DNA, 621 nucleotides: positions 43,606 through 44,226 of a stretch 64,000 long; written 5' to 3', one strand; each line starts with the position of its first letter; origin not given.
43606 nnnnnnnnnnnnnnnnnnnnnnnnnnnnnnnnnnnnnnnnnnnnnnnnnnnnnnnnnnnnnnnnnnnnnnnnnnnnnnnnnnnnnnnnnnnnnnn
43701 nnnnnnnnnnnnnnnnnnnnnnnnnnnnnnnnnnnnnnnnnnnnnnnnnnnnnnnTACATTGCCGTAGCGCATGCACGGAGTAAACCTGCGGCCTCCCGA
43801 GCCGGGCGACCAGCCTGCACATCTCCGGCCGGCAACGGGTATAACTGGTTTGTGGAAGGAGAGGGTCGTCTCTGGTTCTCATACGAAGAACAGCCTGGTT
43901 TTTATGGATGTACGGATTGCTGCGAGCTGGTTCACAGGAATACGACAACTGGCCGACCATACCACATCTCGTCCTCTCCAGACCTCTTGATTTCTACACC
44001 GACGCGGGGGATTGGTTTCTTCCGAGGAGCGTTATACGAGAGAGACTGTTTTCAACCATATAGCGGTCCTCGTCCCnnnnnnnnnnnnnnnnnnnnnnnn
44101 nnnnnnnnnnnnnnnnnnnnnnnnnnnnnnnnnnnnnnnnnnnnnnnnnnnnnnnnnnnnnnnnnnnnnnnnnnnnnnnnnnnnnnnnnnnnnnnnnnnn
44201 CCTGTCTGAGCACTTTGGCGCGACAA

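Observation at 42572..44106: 1.5-kb insertion with exact 12-bp terminal inverted repeats and a flanking 6-bp duplication, but no recognisable transposase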

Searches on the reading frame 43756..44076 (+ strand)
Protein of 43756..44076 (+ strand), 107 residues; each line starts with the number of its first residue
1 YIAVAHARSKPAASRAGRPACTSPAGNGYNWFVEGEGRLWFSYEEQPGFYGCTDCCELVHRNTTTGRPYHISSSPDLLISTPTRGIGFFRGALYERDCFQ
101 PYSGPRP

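Call 77: search_protein_families(library=pfam, proteins=[window:43756-44076:+], max_evalue=10)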
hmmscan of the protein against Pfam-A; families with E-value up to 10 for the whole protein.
window:43756-44076:+ (107 aa): 0 families

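Call 78: search_protein_families(library=ncbifam, proteins=[window:43756-44076:+], max_evalue=10)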
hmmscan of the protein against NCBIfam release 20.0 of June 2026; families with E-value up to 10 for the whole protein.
window:43756-44076:+ (107 aa): 0 families

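Call 80: find_homologous_proteins(query=window:43756-44076:+, max_evalue=0.1)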
Query window:43756-44076:+: 2 candidates shared short words with the query, none scored E <= 0.1.
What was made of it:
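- The open frame has no homolog among 5.8 billion proteins and no Pfam or NCBIfam match (calls 77, 78, 80).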
